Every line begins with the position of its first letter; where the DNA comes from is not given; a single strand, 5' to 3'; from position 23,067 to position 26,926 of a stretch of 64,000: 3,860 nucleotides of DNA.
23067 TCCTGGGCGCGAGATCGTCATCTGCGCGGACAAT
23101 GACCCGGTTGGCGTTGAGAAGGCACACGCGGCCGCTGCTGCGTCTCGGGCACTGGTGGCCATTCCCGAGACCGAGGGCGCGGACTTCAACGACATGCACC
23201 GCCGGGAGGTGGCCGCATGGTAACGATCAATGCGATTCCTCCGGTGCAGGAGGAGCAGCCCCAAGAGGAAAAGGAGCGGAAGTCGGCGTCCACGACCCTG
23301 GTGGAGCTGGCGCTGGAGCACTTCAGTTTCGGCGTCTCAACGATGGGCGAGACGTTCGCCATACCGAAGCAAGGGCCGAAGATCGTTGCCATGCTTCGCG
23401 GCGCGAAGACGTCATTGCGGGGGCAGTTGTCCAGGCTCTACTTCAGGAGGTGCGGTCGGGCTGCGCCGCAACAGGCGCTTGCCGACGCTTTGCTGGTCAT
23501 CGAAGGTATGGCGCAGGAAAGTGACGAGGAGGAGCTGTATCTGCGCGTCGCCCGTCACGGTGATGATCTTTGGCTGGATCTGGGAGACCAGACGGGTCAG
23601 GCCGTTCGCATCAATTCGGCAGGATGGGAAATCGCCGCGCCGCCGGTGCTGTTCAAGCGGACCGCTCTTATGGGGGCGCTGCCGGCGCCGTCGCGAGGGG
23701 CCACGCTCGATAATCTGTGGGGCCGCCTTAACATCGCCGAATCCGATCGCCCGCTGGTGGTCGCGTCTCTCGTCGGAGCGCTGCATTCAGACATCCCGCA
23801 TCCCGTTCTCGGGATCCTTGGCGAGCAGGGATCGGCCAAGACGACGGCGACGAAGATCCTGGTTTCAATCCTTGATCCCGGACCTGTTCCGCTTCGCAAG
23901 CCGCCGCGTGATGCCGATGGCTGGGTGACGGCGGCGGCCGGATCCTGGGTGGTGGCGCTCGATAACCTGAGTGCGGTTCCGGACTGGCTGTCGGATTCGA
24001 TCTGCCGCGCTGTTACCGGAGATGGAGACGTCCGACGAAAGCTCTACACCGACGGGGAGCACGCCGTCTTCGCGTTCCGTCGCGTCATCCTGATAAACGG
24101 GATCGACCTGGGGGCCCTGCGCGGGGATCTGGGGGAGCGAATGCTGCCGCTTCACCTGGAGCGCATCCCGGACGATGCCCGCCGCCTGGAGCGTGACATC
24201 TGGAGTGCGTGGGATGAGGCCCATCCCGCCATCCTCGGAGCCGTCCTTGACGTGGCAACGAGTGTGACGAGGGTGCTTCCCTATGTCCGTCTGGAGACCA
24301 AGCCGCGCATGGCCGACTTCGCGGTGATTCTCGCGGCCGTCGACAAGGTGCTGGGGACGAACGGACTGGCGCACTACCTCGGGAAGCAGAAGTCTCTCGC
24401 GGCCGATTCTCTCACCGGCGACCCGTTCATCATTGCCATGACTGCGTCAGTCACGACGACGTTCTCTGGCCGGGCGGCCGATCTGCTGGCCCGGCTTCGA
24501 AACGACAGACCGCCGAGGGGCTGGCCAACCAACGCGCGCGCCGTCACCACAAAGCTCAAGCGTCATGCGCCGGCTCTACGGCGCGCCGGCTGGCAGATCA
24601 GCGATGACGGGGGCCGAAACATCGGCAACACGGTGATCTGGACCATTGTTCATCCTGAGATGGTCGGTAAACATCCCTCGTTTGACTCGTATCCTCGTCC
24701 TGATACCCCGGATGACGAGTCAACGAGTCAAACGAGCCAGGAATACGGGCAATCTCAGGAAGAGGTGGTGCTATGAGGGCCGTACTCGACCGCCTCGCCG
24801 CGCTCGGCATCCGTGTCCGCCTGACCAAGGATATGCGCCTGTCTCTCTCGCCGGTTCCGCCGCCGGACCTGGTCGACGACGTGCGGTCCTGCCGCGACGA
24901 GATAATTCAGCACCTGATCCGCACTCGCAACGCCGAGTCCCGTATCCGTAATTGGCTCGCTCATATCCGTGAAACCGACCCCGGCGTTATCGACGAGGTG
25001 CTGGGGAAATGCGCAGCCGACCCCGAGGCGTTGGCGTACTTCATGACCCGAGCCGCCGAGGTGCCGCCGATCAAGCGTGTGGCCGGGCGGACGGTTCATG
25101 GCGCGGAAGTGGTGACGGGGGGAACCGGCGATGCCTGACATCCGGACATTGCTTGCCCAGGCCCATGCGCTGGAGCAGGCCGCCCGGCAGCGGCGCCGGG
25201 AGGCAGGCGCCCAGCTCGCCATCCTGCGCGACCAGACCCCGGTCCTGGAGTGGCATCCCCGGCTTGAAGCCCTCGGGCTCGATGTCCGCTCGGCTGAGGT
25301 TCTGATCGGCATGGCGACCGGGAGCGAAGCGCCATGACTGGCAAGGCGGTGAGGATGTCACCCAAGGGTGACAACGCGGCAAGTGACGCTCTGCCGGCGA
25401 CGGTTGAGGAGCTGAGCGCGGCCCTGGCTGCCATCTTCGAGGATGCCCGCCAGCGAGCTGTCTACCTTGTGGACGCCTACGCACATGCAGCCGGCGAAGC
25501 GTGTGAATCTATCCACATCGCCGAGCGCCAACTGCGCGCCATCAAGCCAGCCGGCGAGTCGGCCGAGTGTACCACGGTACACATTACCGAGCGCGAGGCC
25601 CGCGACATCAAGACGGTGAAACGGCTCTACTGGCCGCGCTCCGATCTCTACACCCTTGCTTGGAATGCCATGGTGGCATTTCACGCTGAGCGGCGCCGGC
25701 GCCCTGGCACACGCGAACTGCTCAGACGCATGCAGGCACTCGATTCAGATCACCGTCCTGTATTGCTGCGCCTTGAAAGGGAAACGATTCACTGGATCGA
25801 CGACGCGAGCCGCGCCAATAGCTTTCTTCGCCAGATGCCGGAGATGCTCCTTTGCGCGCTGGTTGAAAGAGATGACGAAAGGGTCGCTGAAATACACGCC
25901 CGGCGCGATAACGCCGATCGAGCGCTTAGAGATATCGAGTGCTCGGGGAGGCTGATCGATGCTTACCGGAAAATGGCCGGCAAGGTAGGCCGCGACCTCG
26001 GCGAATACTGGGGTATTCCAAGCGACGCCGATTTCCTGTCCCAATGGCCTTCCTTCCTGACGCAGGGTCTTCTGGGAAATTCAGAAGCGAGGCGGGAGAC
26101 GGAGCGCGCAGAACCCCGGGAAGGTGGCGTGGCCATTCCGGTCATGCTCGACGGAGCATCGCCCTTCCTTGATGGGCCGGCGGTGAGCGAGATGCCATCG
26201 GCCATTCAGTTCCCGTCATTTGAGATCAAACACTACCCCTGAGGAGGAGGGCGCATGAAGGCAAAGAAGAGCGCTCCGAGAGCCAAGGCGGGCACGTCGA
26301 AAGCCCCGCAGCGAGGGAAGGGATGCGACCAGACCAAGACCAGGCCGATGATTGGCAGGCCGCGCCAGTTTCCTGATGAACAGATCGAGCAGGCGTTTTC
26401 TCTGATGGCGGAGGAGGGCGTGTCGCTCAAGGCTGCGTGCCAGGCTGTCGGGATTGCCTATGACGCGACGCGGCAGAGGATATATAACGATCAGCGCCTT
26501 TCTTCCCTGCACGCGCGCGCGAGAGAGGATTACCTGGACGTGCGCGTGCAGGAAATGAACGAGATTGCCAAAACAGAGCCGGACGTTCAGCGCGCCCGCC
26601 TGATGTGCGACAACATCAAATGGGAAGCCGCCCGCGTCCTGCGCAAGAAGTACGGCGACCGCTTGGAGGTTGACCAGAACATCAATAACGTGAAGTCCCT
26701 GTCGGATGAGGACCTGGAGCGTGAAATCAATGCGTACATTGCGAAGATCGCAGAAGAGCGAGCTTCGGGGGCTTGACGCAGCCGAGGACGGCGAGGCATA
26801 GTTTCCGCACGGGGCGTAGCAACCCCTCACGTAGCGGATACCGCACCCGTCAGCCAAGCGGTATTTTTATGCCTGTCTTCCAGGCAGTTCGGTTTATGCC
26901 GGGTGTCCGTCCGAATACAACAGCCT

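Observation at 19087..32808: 13.7-kb phage-satellite-like island integrated at tRNA-Thr(UGU) with perfect 48-bp att repeats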

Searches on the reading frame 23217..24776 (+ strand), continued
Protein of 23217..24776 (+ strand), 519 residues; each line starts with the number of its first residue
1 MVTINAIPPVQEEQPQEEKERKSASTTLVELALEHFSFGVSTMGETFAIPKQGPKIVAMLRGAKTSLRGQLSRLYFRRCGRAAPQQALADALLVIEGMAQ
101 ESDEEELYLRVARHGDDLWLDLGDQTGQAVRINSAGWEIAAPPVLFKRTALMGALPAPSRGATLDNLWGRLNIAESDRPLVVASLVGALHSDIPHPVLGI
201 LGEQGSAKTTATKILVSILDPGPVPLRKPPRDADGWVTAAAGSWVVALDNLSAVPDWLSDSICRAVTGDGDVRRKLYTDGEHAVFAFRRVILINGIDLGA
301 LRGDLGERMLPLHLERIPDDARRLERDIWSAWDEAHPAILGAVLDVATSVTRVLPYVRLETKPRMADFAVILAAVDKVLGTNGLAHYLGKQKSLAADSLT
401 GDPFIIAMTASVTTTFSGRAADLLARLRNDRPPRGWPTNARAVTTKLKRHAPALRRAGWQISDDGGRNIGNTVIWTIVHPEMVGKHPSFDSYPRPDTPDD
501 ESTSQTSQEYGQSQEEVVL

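Call 70: search_dna_similar(query=window:23217-24773:+, collection=phages, mode=protein, max_evalue=0.00001, max_rows=15)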
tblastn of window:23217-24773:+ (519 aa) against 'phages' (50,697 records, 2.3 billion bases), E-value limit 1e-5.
Records with a match: 2; places in all: 2; records where one place covers at least 80% of the query: 0.
Best place of each record, by identity: <60% 2.
By first word of the organism name: Microbacterium 2.
By host as written in the record: Microbacterium paraoxydans NWU1 2.
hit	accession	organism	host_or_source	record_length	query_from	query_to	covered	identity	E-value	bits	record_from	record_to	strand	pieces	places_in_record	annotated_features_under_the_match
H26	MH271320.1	Microbacterium phage Zeta1847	Microbacterium paraoxydans NWU1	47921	109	464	69%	31.6%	7e-37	151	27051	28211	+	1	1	37: DNA helicase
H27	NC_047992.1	Microbacterium phage Zeta1847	Microbacterium paraoxydans NWU1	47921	109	464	69%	31.6%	7e-37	151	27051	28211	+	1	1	37: DNA primase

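Call 71: search_dna_similar(query=window:23217-24773:+, collection=plasmids, mode=protein, max_evalue=0.00001, max_rows=15)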
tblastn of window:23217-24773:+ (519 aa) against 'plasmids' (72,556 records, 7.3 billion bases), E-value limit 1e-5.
Records with a match: 32; places in all: 47; records where one place covers at least 80% of the query: 21.
Best place of each record, by identity: <60% 32.
By first word of the organism name: Streptomyces 24; Stanieria 3; Methylobacterium 2; Methanothrix 1; Actinacidiphila 1; Candidatus 1.
By predicted mobility (MOB-suite, as given by PLSDB): non-mobilizable 25; mobilizable 5; conjugative 2.
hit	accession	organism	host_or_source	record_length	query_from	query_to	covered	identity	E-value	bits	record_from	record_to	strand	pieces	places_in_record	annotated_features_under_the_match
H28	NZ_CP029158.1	Streptomyces tsukubensis NRRL18488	-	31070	23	462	85%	42.9%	3e-94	321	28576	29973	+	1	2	ATP-binding protein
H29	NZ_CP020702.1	Streptomyces tsukubensis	cell culture,soil sample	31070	23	462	85%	42.9%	3e-94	321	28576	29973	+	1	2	ATP-binding protein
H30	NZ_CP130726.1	Streptomyces sp. NBC_01238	-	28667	23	462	85%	42.8%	3e-95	323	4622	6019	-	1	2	ATP-binding protein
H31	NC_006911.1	Streptomyces sp. F11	-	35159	21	474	87%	41.3%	5e-96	326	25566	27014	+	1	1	hypothetical protein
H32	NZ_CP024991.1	Streptomyces sp. AMCC400023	Potato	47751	21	474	87%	41.1%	2e-95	325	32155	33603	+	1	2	ATP-binding protein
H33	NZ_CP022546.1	Streptomyces sp. 11-1-2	Solanum tuberosum,Pure culture,Scab ...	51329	23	462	85%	42.3%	2e-94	321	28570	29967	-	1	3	ATP-binding protein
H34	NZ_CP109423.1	Streptomyces sp. NBC_01506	-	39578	23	462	85%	42.3%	2e-93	318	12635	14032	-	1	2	ATP-binding protein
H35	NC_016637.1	Methanothrix harundinacea 6Ac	-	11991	23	461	85%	38.8%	4e-68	245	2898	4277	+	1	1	hypothetical protein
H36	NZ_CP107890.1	Streptomyces sp. NBC_00470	-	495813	36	495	89%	35.9%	1e-65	238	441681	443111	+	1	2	hypothetical protein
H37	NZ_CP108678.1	Streptomyces sp. NBC_01216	-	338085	21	461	85%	37.2%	1e-70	253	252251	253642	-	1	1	hypothetical protein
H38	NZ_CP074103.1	Streptomyces mirabilis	fresh creek bank soil, topsoil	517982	23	461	85%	37.2%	2e-69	249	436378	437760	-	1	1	hypothetical protein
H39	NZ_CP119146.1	Streptomyces sp. AM 4-1-1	Apis mellifera,cell culture,Insects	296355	23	461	85%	37.1%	8e-70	250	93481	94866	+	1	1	hypothetical protein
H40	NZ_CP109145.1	Actinacidiphila glaucinigra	-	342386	46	458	80%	39.4%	2e-64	234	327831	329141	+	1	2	hypothetical protein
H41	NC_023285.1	Streptomyces sp. F8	-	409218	23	461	85%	36.7%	1e-68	246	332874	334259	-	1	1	hypothetical protein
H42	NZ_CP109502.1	Streptomyces sp. NBC_01426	-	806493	23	461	85%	36.7%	6e-68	244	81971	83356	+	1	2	hypothetical protein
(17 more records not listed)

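Call 93: get_annotated_region(hit=H31, flank=4000)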
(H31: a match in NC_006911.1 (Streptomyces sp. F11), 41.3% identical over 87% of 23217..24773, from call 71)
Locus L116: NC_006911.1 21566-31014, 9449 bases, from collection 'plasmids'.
description: Streptomyces sp. F11 plasmid pFP11, complete sequence
organism: Streptomyces sp. F11 (NCBI taxid 319318)
taxonomy: Bacteria; Actinomycetota; Actinomycetes; Kitasatosporales; Streptomycetaceae; Streptomyces; Streptomyces sp. F11
host: -; source: -; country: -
typing (MOB-suite, as given by PLSDB): mobilizable; replicon rep_cluster_2030; relaxase MOBF
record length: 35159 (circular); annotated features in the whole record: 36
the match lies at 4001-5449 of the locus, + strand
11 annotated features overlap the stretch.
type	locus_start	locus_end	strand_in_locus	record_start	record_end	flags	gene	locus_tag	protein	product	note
CDS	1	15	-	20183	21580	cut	-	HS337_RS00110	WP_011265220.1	DUF2637 domain-containing protein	-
CDS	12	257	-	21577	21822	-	-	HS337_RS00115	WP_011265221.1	hypothetical protein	-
CDS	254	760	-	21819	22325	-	-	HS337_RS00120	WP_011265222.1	hypothetical protein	-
CDS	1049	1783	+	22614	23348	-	-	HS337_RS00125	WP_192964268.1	GntR family transcriptional regulator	-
CDS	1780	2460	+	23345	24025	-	-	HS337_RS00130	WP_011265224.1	ATP-binding protein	-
CDS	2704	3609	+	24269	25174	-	-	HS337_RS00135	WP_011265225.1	bifunctional DNA primase/polymerase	-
CDS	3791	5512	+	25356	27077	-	-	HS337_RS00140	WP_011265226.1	hypothetical protein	-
CDS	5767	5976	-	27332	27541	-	-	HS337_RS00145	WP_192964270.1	YozE family protein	-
CDS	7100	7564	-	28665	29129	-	-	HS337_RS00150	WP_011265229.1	hypothetical protein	-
CDS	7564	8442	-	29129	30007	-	-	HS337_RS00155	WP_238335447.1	ParA family protein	-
CDS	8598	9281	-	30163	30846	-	-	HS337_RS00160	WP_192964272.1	hypothetical protein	-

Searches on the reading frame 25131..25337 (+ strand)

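Call 8: search_protein_families(library=pfam, max_evalue=0.01, proteins=[window:25131-25337:+])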
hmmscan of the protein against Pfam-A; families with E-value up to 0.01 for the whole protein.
window:25131-25337:+ (68 aa): 0 families

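Call 10: search_protein_families(library=phrogs, max_evalue=0.001, proteins=[window:25131-25337:+])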
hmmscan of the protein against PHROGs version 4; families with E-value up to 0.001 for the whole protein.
window:25131-25337:+ (68 aa): 1 family
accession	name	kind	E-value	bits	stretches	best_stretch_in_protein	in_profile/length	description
phrog_1748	-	unknown function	0.0004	20.6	1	9-59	53-103/302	-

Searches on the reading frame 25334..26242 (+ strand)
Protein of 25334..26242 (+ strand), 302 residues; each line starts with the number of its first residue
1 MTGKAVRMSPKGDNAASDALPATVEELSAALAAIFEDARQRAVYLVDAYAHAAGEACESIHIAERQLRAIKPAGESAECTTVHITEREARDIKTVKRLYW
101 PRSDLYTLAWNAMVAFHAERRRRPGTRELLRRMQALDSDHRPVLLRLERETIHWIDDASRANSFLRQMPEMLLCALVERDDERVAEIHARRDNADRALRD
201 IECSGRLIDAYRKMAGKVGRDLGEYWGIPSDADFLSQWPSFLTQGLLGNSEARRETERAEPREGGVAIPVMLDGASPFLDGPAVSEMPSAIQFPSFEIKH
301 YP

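Call 8: search_protein_families(library=pfam, max_evalue=0.01, proteins=[window:25334-26242:+])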
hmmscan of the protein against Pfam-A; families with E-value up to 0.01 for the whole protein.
window:25334-26242:+ (302 aa): 0 families

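Call 10: search_protein_families(library=phrogs, max_evalue=0.001, proteins=[window:25334-26242:+])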
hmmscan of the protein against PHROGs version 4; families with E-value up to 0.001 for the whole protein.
window:25334-26242:+ (302 aa): 0 families

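Call 12: search_protein_families(library=padloc, max_evalue=0.01, proteins=[window:25334-26242:+])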
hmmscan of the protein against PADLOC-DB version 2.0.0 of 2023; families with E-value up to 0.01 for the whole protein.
window:25334-26242:+ (302 aa): 0 families

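Call 13: search_protein_families(library=ncbifam, max_evalue=0.01, proteins=[window:25334-26242:+])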
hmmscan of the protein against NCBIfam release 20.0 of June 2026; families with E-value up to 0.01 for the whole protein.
window:25334-26242:+ (302 aa): 0 families

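Call 48: search_protein_families(library=pfam, max_evalue=1, proteins=[window:25334-26242:+])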
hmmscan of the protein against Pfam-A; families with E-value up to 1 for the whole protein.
window:25334-26242:+ (302 aa): 1 family
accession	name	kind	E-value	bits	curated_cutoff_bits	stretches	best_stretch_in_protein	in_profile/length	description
PF11981.13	DUF3482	-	0.12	12.2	29.2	1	104-200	3-102/293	Domain of unknown function (DUF3482)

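Call 87: search_protein_representatives(protein=window:25334-26239:+)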
Query: 302 residues. Proteins with E-value up to 0.001 (for the whole library): 7; up to 1e-10: 5; up to 1e-30: 3. The best 7 are listed.
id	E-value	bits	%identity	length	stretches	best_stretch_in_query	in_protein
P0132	1.4e-89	316.4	92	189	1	146-302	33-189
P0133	1.8e-62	227.5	74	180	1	1-159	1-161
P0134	5.3e-41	157.0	78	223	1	15-124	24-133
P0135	6.7e-14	68.1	40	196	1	158-271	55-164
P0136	1.1e-12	64.0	37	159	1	20-158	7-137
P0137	5.7e-06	42.0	44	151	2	94-163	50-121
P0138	3.6e-05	39.4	38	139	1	85-158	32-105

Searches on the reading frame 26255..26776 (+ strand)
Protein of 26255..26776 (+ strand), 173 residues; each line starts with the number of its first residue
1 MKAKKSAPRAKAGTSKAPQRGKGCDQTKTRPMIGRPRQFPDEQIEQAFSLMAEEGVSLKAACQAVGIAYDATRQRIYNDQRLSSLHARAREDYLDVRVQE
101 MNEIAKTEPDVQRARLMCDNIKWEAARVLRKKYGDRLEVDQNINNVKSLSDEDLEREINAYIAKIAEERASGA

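Call 8: search_protein_families(library=pfam, max_evalue=0.01, proteins=[window:26255-26776:+])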
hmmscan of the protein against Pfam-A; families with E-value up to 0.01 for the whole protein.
window:26255-26776:+ (173 aa): 2 families
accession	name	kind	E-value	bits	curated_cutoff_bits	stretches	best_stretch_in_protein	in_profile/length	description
PF20901.3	Sf6_terminase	-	3.3e-13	50.1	27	1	44-139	6-105/106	Bacteriophage Sf6, terminase small subunit-like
PF01527.26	HTH_Tnp_1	-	0.00089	19.9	24.1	1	35-78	3-46/75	Transposase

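Call 10: search_protein_families(library=phrogs, max_evalue=0.001, proteins=[window:26255-26776:+])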
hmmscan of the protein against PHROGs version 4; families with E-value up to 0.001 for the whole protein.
window:26255-26776:+ (173 aa): 2 families
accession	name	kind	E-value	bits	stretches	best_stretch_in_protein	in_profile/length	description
phrog_1482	-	head and packaging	2.9e-20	73.4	1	27-157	3-137/147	terminase small subunit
phrog_4044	-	head and packaging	0.00037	21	1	37-101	22-85/180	terminase small subunit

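Call 13: search_protein_families(library=ncbifam, max_evalue=0.01, proteins=[window:26255-26776:+])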
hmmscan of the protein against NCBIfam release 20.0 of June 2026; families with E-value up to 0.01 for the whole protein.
window:26255-26776:+ (173 aa): 0 families

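Call 27: search_dna_similar(query=window:26255-26773:+, collection=phages, mode=protein, max_evalue=0.001, max_rows=25)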
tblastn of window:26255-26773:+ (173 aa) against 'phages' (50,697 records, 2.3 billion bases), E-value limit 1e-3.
Records with a match: 37; places in all: 38; records where one place covers at least 80% of the query: 9.
Best place of each record, by identity: <60% 37.
By first word of the organism name: Pseudomonas 28; Caudoviricetes 2; Ralstonia 2; Salmonella 2; Moraxella 1; Bacteriophage 1; Phage 1.
By host as written in the record: Pseudomonas aeruginosa 16; - 7; Pseudomonas aeruginosa PAO1 4; Pseudomonas aeruginosa HIM-6 2; Pseudomonas sp. 2; Moraxella catarrhalis 1; Helicobacter pametensis 1; Ralstonia sp. RS3/1-1 1; and 3 more.
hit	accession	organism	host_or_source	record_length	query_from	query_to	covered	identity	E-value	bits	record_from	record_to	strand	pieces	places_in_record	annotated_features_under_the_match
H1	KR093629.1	Moraxella phage Mcat5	Moraxella catarrhalis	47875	8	149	82%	30.7%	5e-5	48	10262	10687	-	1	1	hypothetical protein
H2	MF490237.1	Pseudomonas phage vB_PaeP_E220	-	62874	5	145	82%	30.0%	4e-6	51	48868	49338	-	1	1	hypothetical protein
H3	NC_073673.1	Pseudomonas phage vB_PaeP_E220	-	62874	5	145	82%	30.0%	4e-6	51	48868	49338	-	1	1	hypothetical protein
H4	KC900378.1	Pseudomonas phage LKA5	Pseudomonas aeruginosa PAO1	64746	5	145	82%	30.0%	7e-6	51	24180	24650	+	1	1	terminase small subunit | promoter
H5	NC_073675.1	Pseudomonas phage LKA5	Pseudomonas aeruginosa PAO1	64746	5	145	82%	30.0%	7e-6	51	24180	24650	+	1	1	terminase small subunit | promoter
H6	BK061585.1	Pseudomonas phage vB_PaeP-D14I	Pseudomonas aeruginosa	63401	5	145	82%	30.0%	8e-6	50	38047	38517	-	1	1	phage terminase, small subunit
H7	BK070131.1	Bacteriophage sp.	Helicobacter pametensis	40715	25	156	76%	31.9%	1e-8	59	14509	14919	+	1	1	hypothetical protein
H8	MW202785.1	Caudoviricetes sp.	Manatee Spring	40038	24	173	87%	27.8%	1e-8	59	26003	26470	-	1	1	hypothetical protein (x2) | large terminase protein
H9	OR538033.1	Ralstonia phage C22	Ralstonia sp. RS3/1-1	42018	22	149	74%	32.6%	5e-11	66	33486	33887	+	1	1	hypothetical protein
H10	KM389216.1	Pseudomonas phage F_ET605sp/Pa1651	-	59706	5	145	82%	29.4%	2e-5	50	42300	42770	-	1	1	record has no annotation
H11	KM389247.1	Pseudomonas phage JBD90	-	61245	5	145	82%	29.4%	2e-5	50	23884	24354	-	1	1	record has no annotation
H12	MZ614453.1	Salmonella phage MS2 LVA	Salmonella sp.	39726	34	145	65%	35.0%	5e-5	48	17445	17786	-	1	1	record has no annotation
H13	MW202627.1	Caudoviricetes sp.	Manatee Spring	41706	11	139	75%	30.3%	3e-5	49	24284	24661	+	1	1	hypothetical protein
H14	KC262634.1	Pseudomonas phage H66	Pseudomonas aeruginosa HIM-6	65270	16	145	75%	29.3%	4e-6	51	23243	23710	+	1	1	putative terminase small subunit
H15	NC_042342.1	Pseudomonas phage H66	Pseudomonas aeruginosa HIM-6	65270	16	145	75%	29.3%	4e-6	51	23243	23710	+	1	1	terminase small subunit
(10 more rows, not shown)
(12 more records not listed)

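Call 51: find_related_loci(query=window:26255-26773:+, collection=viral_contigs, flank=10000)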
Query window:26255-26773:+ (173 aa) in viral_contigs; peptide patterns used: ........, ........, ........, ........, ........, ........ (x = any residue, [..] = any of these).
34 stretches matched a pattern; 8 encode a relative of the query (tblastn E <= 1e-3); 8 distinct loci.
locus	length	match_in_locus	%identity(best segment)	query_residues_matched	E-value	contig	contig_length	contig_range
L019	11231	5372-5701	53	25-137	7e-33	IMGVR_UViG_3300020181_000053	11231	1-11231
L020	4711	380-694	51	34-138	4e-31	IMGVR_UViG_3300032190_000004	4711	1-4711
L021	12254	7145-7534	47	42-171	5e-29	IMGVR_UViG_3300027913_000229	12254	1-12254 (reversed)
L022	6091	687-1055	48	42-164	1e-27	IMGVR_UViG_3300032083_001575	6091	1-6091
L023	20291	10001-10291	48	55-150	5e-24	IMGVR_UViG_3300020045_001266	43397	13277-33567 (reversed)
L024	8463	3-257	55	88-171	8e-24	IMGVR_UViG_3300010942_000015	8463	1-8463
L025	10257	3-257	55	88-171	8e-24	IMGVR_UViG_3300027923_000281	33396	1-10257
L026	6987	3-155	69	88-138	3e-18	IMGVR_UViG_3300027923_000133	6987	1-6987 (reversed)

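Call 54: search_protein_families(library=pfam, max_evalue=0.001, proteins=[L020:760-3318:+, L021:8152-8961:+, L021:8961-11195:+, L022:2428-4725:+, L023:10773-12263:+, L026:220-1482:+, L026:1484-3589:+, L019:7520-8623:+, L019:1326-1871:+, L022:1027-1761:+])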
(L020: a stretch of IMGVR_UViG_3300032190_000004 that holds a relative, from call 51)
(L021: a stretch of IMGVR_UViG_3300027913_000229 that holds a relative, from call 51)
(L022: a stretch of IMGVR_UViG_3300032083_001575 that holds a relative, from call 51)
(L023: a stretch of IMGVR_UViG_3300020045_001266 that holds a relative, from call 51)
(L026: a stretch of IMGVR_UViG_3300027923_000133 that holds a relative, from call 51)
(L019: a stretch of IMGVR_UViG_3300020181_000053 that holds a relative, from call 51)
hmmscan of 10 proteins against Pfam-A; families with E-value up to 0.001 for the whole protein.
L020:760-3318:+ (852 aa): 5 families
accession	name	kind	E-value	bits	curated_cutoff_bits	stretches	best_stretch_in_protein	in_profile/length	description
PF14528.11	LAGLIDADG_3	-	1.3e-09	38.6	22.5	1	159-206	5-55/82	LAGLIDADG-like domain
PF14890.11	Intein_splicing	-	4.9e-07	30.1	35.8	1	45-412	1-155/155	Intein splicing domain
PF03237.21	Terminase_6N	-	2.8e-06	27.6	22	1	413-620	8-213/215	Terminase large subunit, T4likevirus-type, N-terminal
PF05203.21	Hom_end_hint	-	0.00016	22.2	32.1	1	38-69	1-32/228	Hom_end-associated Hint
PF13403.11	Hint_2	-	0.00075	20.3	28.4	0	38-70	2-33/147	Hint domain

L021:8152-8961:+ (269 aa): 1 family
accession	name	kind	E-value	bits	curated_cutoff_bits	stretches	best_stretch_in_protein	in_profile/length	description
PF17289.8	Terminase_6C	-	1.8e-09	38.2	22.6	1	97-239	2-153/155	Terminase RNaseH-like domain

L021:8961-11195:+ (744 aa): 0 families

L022:2428-4725:+ (765 aa): 0 families

L023:10773-12263:+ (496 aa): 0 families

L026:220-1482:+ (420 aa): 3 families
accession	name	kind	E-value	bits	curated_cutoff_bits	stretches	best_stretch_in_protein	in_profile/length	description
PF04466.19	Terminase_3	-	1e-39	136.7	23.2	1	20-209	3-200/201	Phage terminase large subunit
PF03237.21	Terminase_6N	-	0.00023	21.3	22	1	24-181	2-173/215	Terminase large subunit, T4likevirus-type, N-terminal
PF17289.8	Terminase_6C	-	0.00042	20.8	22.6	1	248-393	3-150/155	Terminase RNaseH-like domain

L026:1484-3589:+ (701 aa): 1 family
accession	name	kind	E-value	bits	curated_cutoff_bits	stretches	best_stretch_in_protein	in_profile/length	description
PF16510.12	P22_portal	-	3.8e-170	567.7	26.1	1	14-588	2-592/594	Phage P22-like portal protein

L019:7520-8623:+ (367 aa): 1 family
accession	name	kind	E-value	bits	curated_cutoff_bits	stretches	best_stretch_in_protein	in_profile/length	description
PF04466.19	Terminase_3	-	1.8e-33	116.3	23.2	1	1-158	35-201/201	Phage terminase large subunit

L019:1326-1871:+ (181 aa): 1 family
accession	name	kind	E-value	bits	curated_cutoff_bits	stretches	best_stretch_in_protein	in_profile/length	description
PF22573.2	SPMIP5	-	0.0004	20.6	21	1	137-163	29-55/62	Sperm-associated microtubule inner protein 5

L022:1027-1761:+ (244 aa): 1 family
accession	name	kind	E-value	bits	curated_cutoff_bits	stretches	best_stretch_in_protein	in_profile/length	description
PF03237.21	Terminase_6N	-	5.8e-16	59.2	22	1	61-237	1-153/215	Terminase large subunit, T4likevirus-type, N-terminal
